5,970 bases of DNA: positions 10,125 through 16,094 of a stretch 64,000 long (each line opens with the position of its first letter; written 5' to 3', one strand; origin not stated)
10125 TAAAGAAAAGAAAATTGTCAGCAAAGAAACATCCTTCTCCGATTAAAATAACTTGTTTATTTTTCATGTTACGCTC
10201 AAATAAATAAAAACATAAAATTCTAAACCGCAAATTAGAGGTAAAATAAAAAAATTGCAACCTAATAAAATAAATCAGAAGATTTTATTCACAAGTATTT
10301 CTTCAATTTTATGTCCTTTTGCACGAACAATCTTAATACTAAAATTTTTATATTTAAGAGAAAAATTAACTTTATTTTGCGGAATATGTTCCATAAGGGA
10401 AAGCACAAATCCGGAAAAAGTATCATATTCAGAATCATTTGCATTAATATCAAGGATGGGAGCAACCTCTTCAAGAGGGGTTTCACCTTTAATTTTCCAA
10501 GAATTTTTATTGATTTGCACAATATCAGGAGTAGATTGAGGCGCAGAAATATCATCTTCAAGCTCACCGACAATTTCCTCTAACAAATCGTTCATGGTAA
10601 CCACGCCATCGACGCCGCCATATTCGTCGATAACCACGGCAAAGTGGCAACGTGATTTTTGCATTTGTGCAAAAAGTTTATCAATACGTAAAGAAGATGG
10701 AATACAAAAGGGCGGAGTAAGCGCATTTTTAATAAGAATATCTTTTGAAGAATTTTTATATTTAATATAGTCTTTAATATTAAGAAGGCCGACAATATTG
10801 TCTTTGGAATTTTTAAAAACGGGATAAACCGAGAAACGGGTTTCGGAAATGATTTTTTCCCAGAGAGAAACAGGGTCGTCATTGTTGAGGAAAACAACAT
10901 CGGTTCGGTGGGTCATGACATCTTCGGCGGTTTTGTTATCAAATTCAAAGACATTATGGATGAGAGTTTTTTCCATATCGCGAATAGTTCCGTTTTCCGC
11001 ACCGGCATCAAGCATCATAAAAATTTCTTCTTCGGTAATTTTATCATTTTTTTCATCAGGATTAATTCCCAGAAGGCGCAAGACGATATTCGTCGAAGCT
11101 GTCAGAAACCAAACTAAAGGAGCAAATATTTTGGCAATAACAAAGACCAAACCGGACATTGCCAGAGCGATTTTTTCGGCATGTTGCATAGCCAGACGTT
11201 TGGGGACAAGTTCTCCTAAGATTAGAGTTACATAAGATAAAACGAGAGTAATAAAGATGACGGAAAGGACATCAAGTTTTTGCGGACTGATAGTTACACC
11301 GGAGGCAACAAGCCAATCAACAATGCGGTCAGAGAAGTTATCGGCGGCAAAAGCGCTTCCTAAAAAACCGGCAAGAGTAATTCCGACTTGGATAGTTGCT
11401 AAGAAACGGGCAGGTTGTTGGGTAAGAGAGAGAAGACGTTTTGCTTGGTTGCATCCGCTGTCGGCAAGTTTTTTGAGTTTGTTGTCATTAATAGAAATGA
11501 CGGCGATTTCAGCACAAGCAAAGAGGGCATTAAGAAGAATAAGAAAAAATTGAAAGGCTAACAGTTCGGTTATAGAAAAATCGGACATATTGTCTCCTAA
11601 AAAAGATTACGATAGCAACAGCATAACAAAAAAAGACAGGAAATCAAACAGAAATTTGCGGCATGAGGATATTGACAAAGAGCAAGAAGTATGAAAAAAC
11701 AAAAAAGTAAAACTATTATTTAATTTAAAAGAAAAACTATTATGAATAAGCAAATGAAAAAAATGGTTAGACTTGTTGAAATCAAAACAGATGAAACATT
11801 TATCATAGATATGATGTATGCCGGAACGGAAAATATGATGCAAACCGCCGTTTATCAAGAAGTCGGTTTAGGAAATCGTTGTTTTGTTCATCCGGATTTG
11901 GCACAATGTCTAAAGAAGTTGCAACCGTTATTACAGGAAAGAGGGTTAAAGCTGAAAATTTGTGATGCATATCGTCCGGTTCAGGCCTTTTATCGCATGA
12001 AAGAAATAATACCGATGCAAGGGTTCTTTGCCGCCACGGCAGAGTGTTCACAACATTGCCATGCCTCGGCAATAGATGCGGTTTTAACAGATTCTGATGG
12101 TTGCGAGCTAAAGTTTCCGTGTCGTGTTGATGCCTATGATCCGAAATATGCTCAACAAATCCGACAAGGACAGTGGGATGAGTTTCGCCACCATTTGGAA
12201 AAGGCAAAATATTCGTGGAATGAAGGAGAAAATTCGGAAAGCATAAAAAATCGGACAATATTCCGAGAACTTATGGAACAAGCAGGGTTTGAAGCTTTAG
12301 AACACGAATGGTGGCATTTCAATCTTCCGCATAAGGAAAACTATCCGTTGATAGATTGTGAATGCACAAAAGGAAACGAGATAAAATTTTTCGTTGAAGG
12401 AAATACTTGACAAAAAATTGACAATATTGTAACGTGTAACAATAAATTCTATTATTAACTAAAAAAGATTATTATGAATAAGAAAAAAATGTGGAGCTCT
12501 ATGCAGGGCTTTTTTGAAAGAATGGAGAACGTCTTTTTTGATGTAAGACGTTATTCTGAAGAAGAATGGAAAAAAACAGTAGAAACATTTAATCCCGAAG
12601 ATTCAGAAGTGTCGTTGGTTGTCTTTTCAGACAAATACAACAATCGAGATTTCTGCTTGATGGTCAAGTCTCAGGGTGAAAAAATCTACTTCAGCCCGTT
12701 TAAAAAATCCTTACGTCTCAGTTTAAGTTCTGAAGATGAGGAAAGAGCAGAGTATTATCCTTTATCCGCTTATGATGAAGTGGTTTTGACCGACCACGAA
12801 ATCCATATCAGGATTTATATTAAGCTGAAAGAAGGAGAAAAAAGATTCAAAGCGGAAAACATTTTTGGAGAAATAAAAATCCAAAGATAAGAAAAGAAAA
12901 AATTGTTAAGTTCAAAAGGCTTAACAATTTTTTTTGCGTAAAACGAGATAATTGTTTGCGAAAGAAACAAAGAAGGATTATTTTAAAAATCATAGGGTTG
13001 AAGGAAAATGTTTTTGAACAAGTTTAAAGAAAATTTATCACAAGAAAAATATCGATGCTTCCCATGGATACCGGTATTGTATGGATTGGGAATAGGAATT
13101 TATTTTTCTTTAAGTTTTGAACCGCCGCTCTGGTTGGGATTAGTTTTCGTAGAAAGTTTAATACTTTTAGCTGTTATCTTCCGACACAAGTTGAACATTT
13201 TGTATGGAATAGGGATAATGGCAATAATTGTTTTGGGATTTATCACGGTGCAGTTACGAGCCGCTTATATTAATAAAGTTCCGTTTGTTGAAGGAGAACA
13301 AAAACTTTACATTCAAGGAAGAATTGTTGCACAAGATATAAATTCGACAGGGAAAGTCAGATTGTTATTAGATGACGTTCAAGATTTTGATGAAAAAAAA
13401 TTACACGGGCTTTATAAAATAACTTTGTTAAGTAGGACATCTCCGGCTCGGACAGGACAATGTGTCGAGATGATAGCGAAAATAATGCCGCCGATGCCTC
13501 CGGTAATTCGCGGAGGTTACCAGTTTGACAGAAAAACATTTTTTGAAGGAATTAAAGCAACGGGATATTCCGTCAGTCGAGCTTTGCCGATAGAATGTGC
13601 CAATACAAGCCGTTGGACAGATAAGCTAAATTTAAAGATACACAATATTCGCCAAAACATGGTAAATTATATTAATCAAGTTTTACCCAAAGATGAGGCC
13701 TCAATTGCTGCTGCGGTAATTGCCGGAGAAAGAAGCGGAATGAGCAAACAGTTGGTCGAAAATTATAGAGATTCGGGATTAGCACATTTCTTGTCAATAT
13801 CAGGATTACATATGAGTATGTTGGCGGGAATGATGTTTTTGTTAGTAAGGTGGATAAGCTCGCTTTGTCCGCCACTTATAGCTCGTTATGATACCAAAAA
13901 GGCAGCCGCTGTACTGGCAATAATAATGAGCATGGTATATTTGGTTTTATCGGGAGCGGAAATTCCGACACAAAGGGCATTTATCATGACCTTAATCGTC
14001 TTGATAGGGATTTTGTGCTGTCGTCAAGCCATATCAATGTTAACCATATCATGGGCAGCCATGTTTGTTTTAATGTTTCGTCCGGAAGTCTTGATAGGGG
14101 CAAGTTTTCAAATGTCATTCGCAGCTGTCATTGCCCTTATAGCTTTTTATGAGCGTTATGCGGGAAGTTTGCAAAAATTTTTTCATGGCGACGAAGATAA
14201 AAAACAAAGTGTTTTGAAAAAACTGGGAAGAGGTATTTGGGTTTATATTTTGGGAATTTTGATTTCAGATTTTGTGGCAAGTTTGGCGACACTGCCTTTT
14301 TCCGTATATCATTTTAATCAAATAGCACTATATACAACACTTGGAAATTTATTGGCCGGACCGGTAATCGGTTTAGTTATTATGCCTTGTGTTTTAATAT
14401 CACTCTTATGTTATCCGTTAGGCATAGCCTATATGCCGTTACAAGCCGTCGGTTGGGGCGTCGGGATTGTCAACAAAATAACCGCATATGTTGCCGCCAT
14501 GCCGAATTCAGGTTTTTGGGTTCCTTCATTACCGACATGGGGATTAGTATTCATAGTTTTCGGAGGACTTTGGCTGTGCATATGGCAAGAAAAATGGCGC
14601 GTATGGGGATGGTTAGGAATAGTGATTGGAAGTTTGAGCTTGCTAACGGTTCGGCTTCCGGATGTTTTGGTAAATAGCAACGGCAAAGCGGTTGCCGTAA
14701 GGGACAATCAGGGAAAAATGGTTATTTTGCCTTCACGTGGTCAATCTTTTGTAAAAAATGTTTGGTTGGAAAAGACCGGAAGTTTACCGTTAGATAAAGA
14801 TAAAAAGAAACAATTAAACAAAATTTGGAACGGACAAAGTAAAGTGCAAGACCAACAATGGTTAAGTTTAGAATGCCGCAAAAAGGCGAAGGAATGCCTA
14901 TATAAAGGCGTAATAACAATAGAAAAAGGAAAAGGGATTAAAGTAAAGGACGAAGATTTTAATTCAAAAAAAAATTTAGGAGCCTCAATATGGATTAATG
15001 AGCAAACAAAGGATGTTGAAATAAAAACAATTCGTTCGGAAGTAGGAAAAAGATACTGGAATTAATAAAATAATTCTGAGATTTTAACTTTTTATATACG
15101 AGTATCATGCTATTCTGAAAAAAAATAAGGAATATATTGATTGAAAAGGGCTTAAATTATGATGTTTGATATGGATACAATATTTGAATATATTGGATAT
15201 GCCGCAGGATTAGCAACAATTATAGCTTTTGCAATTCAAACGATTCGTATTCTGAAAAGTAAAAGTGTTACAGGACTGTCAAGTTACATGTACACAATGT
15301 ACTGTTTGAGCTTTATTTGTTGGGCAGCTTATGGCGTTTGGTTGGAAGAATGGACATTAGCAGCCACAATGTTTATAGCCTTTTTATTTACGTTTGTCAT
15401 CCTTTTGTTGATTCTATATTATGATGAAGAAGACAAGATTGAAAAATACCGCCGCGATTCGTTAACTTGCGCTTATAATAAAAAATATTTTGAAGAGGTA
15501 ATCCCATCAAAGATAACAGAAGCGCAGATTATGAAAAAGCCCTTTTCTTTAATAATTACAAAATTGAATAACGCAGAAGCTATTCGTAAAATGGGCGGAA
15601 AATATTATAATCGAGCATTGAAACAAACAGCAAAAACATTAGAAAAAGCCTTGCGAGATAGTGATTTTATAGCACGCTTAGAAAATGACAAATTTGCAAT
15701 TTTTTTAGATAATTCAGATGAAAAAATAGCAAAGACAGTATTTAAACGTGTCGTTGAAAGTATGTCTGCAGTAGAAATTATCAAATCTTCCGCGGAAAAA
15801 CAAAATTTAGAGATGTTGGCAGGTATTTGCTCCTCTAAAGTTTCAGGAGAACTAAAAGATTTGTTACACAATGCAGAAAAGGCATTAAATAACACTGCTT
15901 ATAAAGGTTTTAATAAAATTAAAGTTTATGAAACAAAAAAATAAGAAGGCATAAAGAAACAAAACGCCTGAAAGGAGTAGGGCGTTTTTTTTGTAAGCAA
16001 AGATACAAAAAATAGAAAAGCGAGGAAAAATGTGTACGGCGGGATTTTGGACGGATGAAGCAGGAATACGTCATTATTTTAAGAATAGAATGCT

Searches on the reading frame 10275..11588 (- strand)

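Call 78: search_protein_families(library=pfam, proteins=[window:10275-11588:-], max_evalue=0.001)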
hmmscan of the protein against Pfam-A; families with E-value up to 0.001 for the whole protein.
window:10275-11588:- (437 aa): 3 families
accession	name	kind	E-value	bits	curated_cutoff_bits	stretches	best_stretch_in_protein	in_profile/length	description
PF01595.25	CNNM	-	1.3e-50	172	28.4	1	14-204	4-179/181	Cyclin M transmembrane N-terminal domain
PF03471.22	CorC_HlyC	-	5.7e-16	58.7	27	1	358-435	2-79/81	Transporter associated domain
PF00571.33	CBS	-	4.9e-15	56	24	2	291-340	7-56/57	CBS domain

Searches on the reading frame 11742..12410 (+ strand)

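Call 14: search_protein_families(library=pfam, proteins=[window:11742-12410:+], max_evalue=0.001)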
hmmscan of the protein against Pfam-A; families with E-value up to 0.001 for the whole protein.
window:11742-12410:+ (222 aa): 1 family
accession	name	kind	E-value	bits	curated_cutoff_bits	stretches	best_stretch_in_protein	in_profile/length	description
PF01427.22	Peptidase_M15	-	1.9e-16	60.9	27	1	7-199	4-188/199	D-ala-D-ala dipeptidase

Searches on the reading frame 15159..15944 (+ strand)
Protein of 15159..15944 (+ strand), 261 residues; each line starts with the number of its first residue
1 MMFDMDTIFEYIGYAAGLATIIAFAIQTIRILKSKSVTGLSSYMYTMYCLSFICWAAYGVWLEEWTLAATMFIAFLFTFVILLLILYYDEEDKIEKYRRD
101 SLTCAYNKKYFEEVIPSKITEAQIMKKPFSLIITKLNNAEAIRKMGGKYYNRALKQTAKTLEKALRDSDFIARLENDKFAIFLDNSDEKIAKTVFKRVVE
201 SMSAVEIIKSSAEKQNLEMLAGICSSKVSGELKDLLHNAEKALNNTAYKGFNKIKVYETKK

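Call 14: search_protein_families(library=pfam, proteins=[window:15159-15944:+], max_evalue=0.001)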
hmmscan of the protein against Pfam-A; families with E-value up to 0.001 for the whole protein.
window:15159-15944:+ (261 aa): 3 families
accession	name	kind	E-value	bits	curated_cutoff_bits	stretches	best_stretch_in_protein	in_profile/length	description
PF00990.26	GGDEF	-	1.8e-20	73.7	23.8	1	99-252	3-160/161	Diguanylate cyclase, GGDEF domain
PF04193.19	PQ-loop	-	2.6e-05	24.3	22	1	9-61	2-54/61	PQ loop repeat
PF03083.21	MtN3_slv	-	3.2e-05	24.3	23.7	1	12-91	3-85/87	Sugar efflux transporter for intercellular exchange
